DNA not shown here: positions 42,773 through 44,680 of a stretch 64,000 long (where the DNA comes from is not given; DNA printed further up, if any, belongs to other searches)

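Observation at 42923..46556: B12-binding radical SAM enzyme + SAM methyltransferase + membrane-anchored beta-helix protein heading a polysaccharide operon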

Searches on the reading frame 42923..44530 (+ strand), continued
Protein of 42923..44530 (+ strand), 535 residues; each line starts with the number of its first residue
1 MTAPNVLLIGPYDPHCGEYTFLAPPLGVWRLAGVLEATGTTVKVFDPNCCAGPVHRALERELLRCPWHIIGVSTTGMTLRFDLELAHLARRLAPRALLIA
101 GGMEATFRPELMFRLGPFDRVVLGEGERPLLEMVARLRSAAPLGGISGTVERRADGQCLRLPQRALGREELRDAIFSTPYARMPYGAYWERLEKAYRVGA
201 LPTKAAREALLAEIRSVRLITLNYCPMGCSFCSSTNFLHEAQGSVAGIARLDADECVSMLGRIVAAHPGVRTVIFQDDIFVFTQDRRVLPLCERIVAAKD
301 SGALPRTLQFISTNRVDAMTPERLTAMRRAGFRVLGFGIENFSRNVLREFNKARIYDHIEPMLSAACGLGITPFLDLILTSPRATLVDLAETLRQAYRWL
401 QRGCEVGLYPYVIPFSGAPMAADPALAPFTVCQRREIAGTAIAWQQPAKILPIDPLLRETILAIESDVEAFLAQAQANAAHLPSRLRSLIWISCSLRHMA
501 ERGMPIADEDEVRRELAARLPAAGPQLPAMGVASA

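Call 16: find_encoding_contigs(protein=P0110, flank=10000, max_places=2)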
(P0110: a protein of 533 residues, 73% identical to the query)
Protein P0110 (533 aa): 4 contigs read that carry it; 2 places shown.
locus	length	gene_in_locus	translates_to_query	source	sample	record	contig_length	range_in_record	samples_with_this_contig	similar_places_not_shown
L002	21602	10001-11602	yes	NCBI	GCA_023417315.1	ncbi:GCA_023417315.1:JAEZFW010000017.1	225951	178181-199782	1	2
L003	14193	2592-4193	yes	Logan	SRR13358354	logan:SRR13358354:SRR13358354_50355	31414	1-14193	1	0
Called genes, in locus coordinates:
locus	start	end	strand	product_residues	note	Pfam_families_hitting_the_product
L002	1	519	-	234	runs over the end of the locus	PF05988:DUF899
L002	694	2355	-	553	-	PF05977:MFS_3, PF07690:MFS_1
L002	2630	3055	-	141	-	PF02566:OsmC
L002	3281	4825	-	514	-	PF00171:Aldedh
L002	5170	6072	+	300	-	PF03653:UPF0093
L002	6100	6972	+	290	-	PF00116:COX2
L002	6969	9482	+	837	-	PF00115:COX1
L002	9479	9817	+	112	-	-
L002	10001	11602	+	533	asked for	PF02310:B12-binding, PF04055:Radical_SAM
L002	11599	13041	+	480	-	-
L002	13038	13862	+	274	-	PF13489:Methyltransf_23, PF01209:Ubie_methyltran, PF05175:MTS, PF02353:CMAS, PF05401:NodS, PF03848:TehB, PF08241:Methyltransf_11, PF08242:Methyltransf_12, +6 more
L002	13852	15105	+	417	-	PF05048:NosD, PF13229:Beta_helix, PF05048:NosD, PF13229:Beta_helix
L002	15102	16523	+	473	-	-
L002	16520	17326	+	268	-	-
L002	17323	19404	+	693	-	PF00990:GGDEF, PF00563:EAL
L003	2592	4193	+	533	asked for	PF02310:B12-binding, PF04055:Radical_SAM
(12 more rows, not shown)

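Call 17: search_solved_structures(query=window:42923-44530:+, max_evalue=1, show_alignments=2)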
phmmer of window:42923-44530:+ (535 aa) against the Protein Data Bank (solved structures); distinct sequences matched with E-value up to 1: 5.
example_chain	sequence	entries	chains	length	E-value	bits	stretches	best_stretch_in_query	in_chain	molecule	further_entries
6fd2_B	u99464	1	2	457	0.00031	22.5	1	266-392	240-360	Putative apramycin biosynthetic oxidoreductase 4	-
9ccb_A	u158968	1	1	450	0.03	15.9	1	215-353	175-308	Radical SAM core domain-containing protein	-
1olt_A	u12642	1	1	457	0.041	15.4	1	324-397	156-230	OXYGEN-INDEPENDENT COPROPORPHYRINOGEN III OXIDASE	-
4q37_A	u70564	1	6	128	0.066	14.8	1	79-135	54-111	Radical SAM protein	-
7kdx_A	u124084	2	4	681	0.081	14.5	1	69-153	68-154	Methyltransferase TokK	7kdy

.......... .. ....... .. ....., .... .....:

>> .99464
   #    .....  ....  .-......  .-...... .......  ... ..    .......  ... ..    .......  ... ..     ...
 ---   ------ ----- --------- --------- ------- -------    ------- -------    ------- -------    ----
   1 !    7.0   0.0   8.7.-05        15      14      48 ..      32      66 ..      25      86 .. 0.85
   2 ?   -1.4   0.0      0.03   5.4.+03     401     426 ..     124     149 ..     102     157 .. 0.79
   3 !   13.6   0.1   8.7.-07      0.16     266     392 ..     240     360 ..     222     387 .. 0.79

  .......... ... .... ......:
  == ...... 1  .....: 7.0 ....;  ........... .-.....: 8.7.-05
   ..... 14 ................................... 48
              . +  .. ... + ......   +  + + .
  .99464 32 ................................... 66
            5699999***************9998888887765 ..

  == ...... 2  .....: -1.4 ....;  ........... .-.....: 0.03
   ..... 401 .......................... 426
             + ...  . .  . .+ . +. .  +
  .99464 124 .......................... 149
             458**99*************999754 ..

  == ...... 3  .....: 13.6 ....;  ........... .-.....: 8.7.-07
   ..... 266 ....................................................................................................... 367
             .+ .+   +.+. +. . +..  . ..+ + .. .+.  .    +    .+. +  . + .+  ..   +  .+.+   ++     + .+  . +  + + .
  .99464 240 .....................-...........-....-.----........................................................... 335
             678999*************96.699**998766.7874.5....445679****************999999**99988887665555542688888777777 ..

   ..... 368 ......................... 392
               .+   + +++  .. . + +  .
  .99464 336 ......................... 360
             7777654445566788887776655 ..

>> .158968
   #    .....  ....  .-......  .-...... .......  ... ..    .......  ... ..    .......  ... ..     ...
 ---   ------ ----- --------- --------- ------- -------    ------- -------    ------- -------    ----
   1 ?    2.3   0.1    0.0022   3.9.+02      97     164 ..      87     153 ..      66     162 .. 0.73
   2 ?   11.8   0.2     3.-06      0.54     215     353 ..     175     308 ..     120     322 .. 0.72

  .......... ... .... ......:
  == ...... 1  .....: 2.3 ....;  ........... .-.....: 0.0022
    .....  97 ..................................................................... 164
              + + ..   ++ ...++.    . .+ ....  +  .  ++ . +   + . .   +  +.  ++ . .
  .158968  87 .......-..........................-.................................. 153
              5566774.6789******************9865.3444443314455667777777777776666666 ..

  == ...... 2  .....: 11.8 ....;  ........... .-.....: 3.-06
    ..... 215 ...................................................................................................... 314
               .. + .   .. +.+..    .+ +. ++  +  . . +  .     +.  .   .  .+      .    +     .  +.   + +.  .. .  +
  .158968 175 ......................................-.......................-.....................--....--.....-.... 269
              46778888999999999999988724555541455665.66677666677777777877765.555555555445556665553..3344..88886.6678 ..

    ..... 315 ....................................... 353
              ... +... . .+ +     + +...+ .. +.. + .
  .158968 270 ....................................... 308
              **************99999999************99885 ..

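Call 29: search_protein_representatives(protein=window:42923-44530:+)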
Query: 535 residues. Proteins with E-value up to 0.001 (for the whole library): 11448; up to 1e-10: 2025; up to 1e-30: 203. The best 150 are listed.
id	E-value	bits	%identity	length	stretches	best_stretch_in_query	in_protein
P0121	6.6e-220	747.4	65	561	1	6-524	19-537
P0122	4.5e-186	635.7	76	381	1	3-379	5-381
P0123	6.7e-143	493.3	51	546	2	3-418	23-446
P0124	2.3e-124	432.1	65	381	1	183-522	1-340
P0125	6.9e-120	417.3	43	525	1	4-504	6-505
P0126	1.4e-113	396.5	76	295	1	77-308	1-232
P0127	2.1e-112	392.6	68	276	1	259-523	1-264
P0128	4.1e-112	391.7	41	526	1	5-501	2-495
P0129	8.9e-101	354.3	79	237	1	11-215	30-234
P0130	5.0e-100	351.8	70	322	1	217-455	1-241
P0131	2.2e-86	306.8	56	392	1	123-469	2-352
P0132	4.1e-86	305.9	68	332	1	3-209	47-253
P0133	1.3e-83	297.6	38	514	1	6-502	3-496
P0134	2.6e-83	296.7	56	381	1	3-321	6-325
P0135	3.0e-83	296.4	62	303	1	114-346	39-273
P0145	2.4e-69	250.6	32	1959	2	20-422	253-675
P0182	3.4e-54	200.5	36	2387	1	3-423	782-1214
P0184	1.8e-53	198.2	34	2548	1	3-421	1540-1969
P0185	3.1e-53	197.4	35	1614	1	3-420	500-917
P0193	8.6e-51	189.3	34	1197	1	3-420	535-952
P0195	5.5e-50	186.7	34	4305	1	3-420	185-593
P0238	1.1e-40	156.0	30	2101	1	3-462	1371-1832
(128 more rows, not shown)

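Call 30: search_protein_families(library=pfam, proteins=[P0145, P0182, P0185, P0193], max_evalue=0.00001)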
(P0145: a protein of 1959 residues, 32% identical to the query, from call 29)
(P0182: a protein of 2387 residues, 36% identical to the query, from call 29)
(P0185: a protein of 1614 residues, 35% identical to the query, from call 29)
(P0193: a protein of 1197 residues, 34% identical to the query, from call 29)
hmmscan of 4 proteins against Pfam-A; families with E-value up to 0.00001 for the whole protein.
P0145 (1959 aa): 3 families
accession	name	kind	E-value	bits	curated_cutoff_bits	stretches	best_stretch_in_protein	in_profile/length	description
PF08889.16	WbqC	-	1.7e-30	107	21.3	1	1357-1517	1-150/218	WbqC-like protein family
PF02310.24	B12-binding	-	1.1e-14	54.7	32.1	1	255-371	11-120/121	B12 binding domain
PF04055.27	Radical_SAM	-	2.2e-08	34.9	29.5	0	457-647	2-164/166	Radical SAM superfamily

P0182 (2387 aa): 3 families
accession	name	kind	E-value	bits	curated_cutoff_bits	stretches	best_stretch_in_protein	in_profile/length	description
PF01704.24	UDPGP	-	3.7e-19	69.1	22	1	1328-1703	31-386/413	UTP--glucose-1-phosphate uridylyltransferase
PF04055.27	Radical_SAM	-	1.7e-17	64.5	29.5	1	1015-1185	2-164/166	Radical SAM superfamily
PF02310.24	B12-binding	-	4.4e-06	27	32.1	0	803-898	12-97/121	B12 binding domain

P0185 (1614 aa): 2 families
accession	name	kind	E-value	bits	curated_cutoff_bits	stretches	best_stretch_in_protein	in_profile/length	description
PF04055.27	Radical_SAM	-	3e-12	47.4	29.5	1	726-891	6-164/166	Radical SAM superfamily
PF02310.24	B12-binding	-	4.3e-10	39.9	32.1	1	519-608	10-99/121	B12 binding domain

P0193 (1197 aa): 2 families
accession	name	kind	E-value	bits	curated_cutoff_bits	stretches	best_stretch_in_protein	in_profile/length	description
PF04055.27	Radical_SAM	-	1.2e-16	61.7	29.5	1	761-926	6-164/166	Radical SAM superfamily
PF02310.24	B12-binding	-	9e-10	38.9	32.1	1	551-638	7-94/121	B12 binding domain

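Call 34: find_related_loci(query=A2, collection=genome_contigs, flank=10000)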
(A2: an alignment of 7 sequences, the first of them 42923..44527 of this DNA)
Query A2 (535 aa) in genome_contigs; peptide patterns used: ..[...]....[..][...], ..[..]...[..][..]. (x = any residue, [..] = any of these).
277 stretches matched a pattern; 206 encode a relative of the query (tblastn E <= 1e-3); the best 80 are kept; 80 distinct loci.
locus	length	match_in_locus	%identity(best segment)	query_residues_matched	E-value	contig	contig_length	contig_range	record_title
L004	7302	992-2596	91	1-535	0e+0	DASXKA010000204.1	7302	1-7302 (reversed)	MAG TPA_asm: Steroidobacteraceae bacterium isolate SMAG_U5264 k141_1247226, whole genome shotgun sequence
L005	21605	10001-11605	84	1-535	0e+0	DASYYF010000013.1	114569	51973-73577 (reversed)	MAG TPA_asm: Steroidobacteraceae bacterium isolate SMAG_U6328 k141_830262, whole genome shotgun sequence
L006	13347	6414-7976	84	1-521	0e+0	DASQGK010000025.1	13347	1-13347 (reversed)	MAG TPA_asm: Steroidobacteraceae bacterium isolate SMAG_U11804 k141_159558, whole genome shotgun sequence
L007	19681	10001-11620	77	1-534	0e+0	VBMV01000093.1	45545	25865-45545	MAG: Gammaproteobacteria bacterium isolate GP_4 14_0903_02_20cm_scaffold_188, whole genome shotgun sequence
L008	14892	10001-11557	79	3-521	0e+0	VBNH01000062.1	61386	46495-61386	MAG: Gammaproteobacteria bacterium isolate GP_16 14_0903_16_20cm_scaffold_146, whole genome shotgun sequence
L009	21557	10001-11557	79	3-521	0e+0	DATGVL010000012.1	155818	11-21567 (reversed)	MAG TPA_asm: Steroidobacteraceae bacterium isolate SMAG_U10555 k141_19110, whole genome shotgun sequence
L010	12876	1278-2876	77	3-535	0e+0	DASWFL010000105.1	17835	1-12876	MAG TPA_asm: Steroidobacteraceae bacterium isolate SMAG_U2788 k141_3420749, whole genome shotgun sequence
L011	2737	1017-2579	77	1-521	0e+0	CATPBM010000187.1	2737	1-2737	MAG: uncultured Steroidobacteraceae bacterium isolate S90_Bin_6 genome assembly, contig: S90_000000033298, whole genome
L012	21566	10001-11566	77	1-521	0e+0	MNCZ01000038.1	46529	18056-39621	MAG: Gammaproteobacteria bacterium 13_2_20CM_66_19 13_2_20cm_scaffold_473, whole genome shotgun sequence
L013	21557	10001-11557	77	3-521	0e+0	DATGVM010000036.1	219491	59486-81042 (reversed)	MAG TPA_asm: Steroidobacteraceae bacterium isolate SMAG_U10556 k141_103116, whole genome shotgun sequence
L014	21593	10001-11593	76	1-527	0e+0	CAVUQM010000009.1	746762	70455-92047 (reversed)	MAG: uncultured proteobacterium isolate MFD01633.bin.2.186 genome assembly, contig: contig_3287, whole genome shotgun se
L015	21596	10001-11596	75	4-535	0e+0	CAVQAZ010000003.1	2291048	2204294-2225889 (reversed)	MAG: uncultured Gammaproteobacteria bacterium isolate MFD09964.bin.1.308 genome assembly, contig: contig_17518, whole ge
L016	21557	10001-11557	76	3-521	0e+0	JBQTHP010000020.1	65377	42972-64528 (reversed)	MAG: Gammaproteobacteria bacterium isolate SAR13 c_000000180636, whole genome shotgun sequence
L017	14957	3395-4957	76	1-521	0e+0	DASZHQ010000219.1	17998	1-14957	MAG TPA_asm: Steroidobacteraceae bacterium isolate SMAG_U6580 k141_5837240, whole genome shotgun sequence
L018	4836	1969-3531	77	4-524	0e+0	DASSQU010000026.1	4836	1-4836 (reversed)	MAG TPA_asm: Steroidobacteraceae bacterium isolate SMAG_U471 k141_254896, whole genome shotgun sequence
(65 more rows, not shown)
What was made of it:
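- Tried and rejected: It was repeated with 7 sequences (call 34).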
